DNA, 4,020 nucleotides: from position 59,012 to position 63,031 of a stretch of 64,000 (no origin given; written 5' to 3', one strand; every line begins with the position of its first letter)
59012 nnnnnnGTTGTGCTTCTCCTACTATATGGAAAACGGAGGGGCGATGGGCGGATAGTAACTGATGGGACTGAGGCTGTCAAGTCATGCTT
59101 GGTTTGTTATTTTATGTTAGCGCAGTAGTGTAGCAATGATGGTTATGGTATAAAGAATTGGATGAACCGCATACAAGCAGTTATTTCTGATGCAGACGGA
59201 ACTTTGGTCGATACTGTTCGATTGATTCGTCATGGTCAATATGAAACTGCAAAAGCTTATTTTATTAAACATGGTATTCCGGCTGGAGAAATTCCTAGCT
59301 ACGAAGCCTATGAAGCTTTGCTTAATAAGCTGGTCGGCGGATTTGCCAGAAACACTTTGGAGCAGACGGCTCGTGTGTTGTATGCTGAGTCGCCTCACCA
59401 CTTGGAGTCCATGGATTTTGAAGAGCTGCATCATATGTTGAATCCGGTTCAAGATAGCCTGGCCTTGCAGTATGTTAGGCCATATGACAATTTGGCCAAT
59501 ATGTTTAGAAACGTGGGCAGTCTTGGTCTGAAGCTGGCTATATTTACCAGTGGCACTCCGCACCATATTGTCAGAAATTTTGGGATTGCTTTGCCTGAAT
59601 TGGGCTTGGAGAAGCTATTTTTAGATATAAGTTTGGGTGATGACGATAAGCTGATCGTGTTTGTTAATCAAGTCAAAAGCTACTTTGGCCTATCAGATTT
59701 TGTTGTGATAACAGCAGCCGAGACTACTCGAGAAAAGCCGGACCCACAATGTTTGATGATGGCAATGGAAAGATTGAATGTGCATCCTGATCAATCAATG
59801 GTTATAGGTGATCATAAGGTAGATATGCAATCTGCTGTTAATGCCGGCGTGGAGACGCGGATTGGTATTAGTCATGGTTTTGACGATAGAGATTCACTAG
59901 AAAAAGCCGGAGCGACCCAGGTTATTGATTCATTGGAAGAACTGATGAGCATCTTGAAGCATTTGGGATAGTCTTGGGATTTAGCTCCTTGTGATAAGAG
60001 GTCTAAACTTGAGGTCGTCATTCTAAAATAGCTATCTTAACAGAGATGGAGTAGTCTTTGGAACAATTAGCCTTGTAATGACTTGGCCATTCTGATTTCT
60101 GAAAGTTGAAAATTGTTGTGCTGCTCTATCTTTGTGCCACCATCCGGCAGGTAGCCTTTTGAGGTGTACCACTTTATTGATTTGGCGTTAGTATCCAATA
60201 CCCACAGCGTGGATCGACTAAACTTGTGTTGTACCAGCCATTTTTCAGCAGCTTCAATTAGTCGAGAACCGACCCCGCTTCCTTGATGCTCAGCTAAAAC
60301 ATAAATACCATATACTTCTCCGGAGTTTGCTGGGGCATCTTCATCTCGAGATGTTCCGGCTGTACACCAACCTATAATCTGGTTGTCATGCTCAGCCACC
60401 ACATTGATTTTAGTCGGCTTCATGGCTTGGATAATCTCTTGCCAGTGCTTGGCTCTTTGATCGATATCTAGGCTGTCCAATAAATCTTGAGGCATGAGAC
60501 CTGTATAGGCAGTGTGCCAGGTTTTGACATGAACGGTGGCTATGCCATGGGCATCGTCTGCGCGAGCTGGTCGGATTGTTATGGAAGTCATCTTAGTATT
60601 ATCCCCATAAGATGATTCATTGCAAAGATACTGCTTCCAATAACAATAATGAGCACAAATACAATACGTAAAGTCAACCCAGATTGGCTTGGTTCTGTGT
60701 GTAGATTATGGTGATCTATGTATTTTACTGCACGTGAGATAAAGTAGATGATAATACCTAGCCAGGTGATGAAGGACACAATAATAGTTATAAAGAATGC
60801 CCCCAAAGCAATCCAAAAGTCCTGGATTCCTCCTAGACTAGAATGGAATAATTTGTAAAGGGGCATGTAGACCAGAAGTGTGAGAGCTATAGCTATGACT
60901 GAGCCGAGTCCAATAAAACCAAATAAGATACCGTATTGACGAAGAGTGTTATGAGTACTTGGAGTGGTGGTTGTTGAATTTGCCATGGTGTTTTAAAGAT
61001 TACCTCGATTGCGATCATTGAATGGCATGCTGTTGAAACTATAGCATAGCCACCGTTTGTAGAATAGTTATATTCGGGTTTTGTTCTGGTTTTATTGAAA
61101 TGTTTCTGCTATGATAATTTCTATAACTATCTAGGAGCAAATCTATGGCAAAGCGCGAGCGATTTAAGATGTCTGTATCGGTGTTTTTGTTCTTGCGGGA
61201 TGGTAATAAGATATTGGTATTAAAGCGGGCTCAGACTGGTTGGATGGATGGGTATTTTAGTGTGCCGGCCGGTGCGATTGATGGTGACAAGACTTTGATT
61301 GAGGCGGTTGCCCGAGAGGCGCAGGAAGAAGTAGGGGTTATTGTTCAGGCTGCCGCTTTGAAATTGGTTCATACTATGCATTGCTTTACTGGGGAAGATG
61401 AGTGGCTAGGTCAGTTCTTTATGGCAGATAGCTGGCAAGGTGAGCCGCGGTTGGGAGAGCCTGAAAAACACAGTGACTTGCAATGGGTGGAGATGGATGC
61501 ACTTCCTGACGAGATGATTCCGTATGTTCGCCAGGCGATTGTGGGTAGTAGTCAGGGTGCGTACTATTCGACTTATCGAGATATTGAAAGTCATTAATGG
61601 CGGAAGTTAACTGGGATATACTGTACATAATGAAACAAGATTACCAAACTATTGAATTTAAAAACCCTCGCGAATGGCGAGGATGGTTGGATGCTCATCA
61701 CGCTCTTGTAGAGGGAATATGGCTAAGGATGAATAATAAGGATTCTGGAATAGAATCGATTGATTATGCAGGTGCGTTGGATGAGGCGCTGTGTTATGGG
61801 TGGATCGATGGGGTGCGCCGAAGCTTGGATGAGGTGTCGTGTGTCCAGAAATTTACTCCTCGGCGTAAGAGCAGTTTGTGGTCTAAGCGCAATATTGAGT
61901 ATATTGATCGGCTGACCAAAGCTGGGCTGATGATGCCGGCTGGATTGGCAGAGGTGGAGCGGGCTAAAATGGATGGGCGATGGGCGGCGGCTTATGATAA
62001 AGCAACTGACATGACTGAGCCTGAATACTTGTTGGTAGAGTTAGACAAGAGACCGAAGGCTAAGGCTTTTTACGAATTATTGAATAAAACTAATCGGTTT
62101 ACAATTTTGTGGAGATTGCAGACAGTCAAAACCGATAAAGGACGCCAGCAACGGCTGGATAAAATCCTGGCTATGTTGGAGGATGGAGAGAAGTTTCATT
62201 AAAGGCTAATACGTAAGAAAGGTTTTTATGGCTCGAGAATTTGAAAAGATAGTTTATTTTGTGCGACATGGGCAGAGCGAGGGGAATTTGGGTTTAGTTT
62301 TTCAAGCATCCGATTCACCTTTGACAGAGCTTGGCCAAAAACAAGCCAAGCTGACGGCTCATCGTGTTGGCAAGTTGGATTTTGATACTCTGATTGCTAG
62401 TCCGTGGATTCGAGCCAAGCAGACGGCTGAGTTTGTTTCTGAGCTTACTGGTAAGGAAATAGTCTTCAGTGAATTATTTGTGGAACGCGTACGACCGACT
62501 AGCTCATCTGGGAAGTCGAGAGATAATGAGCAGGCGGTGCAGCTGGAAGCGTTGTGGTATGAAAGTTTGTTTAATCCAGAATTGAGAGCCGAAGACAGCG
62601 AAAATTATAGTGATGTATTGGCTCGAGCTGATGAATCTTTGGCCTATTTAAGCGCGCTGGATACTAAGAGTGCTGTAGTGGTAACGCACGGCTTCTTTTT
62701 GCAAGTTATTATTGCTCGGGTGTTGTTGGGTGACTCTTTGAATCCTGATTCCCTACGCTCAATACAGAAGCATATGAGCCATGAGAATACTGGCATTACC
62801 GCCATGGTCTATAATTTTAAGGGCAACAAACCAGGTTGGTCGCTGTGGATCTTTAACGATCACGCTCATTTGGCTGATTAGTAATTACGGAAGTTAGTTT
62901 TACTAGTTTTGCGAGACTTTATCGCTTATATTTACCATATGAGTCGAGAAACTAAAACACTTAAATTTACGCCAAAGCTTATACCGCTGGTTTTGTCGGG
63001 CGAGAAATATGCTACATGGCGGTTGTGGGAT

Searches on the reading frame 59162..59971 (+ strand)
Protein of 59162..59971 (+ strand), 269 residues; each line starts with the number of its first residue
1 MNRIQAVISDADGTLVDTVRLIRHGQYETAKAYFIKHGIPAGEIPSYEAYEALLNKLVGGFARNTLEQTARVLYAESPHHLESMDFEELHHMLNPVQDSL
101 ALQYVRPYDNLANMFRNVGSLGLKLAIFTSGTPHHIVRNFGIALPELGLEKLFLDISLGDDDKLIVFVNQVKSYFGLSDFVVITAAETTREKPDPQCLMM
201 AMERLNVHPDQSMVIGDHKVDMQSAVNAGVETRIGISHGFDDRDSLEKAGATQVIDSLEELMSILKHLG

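Call 11: search_protein_families(library=pfam, proteins=[window:59162-59971:+], max_evalue=0.01)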
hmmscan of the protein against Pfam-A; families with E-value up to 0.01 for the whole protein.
window:59162-59971:+ (269 aa): 4 families
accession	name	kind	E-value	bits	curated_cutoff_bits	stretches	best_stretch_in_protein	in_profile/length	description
PF13419.12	HAD_2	-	7.7e-21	75.4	23.8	2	181-232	124-175/178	Haloacid dehalogenase-like hydrolase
PF00702.32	Hydrolase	-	2.2e-18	67.8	26.4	1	4-229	1-191/191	haloacid dehalogenase-like hydrolase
PF13242.12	Hydrolase_like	-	1.7e-10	41.1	22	1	191-261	3-75/75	HAD-hyrolase-like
PF12710.13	HAD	-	0.0023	18.8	27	1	7-223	1-186/189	haloacid dehalogenase-like hydrolase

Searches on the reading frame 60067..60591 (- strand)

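Call 11: search_protein_families(library=pfam, proteins=[window:60067-60591:-], max_evalue=0.01)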
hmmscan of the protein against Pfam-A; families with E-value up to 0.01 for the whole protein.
window:60067-60591:- (174 aa): 6 families
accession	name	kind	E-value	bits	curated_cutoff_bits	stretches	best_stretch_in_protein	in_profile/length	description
PF00583.31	Acetyltransf_1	-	4.3e-18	66.1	20.7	1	48-147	20-116/116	Acetyltransferase (GNAT) family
PF13508.13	Acetyltransf_7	-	1.7e-13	51.1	27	1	64-147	6-82/84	Acetyltransferase (GNAT) domain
PF13673.13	Acetyltransf_10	-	1.5e-07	31.8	23.6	1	51-154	23-114/128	Acetyltransferase (GNAT) domain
PF08445.16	FR47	-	1.1e-06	29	22.1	1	89-147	20-77/86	FR47-like protein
PF13302.13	Acetyltransf_3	-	0.00014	23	25.4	1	4-142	2-132/138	Acetyltransferase (GNAT) domain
PF13527.13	Acetyltransf_9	-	0.0056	17.1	25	1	6-147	2-124/127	Acetyltransferase (GNAT) domain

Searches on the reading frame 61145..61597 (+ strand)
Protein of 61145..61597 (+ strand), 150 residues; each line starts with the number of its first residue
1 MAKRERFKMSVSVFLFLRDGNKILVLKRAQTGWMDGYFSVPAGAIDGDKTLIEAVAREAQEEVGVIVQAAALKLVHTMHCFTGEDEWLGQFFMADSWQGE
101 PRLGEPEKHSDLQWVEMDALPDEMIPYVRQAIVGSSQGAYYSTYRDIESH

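Call 11: search_protein_families(library=pfam, proteins=[window:61145-61597:+], max_evalue=0.01)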
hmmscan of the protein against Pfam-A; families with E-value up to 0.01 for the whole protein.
window:61145-61597:+ (150 aa): 3 families
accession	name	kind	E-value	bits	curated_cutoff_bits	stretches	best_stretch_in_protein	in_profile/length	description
PF00293.34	NUDIX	-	2.5e-18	66.8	21.1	1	9-123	4-122/134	NUDIX domain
PF14815.12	NUDIX_4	-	3.4e-09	36.9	35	1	13-129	2-107/113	NUDIX domain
PF22327.2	Nudt16-like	-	0.00053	20.4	27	1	34-92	31-90/161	U8 snoRNA-decapping enzyme-like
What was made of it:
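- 61145..61597 (+): Fifth Nudix gene (box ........), next to a YdeI/OmdA gene. It lies in the same accessory stretch of small repair-type enzymes. Pfam NUDIX 2.5e-18 (call 11).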

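Call 34: search_protein_families(library=padloc, proteins=[window:61145-61597:+], max_evalue=0.01)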
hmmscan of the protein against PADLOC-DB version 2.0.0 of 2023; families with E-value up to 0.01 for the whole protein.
window:61145-61597:+ (150 aa): 1 family
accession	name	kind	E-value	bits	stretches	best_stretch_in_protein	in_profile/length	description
PDLC04899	PDC-S07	-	1.7e-11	41.9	1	17-123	14-115/135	-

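Call 35: search_protein_families(library=phrogs, proteins=[window:61145-61597:+], max_evalue=0.001)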
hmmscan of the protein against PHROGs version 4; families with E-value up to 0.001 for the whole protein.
window:61145-61597:+ (150 aa): 7 families
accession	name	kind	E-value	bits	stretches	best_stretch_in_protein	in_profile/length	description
phrog_1198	-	other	3.4e-16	60.8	1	3-123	31-154/253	MutT/NUDIX hydrolase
phrog_9999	-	other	3.6e-05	24.8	1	34-82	51-101/186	nudix hydrolase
phrog_25541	-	unknown function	3.7e-05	24.3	1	13-74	77-134/210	-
phrog_6216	-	unknown function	4.2e-05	23.4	1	16-132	8-110/545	-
phrog_15528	-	head and packaging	4.8e-05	22.9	1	9-119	522-622/794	portal protein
phrog_10313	-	other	0.00019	22.3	1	12-85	15-88/159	nudix hydrolase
phrog_1185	-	other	0.00029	21.4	1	31-84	174-228/301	nudix hydrolase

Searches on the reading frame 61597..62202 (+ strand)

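Call 11: search_protein_families(library=pfam, proteins=[window:61597-62202:+], max_evalue=0.01)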
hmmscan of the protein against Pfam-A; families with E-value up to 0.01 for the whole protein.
window:61597-62202:+ (201 aa): 1 family
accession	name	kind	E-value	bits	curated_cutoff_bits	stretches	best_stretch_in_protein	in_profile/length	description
PF13376.11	OmdA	-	1e-15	57.8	25.6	1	139-197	2-60/60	Bacteriocin-protection, YdeI or OmpD-Associated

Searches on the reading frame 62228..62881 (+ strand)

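Call 11: search_protein_families(library=pfam, proteins=[window:62228-62881:+], max_evalue=0.01)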
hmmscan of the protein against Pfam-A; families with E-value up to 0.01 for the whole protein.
window:62228-62881:+ (217 aa): 1 family
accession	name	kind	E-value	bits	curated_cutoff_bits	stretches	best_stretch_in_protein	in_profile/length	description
PF00300.27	His_Phos_1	-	1.6e-27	96.9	21.7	1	9-196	1-182/194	Histidine phosphatase superfamily (branch 1)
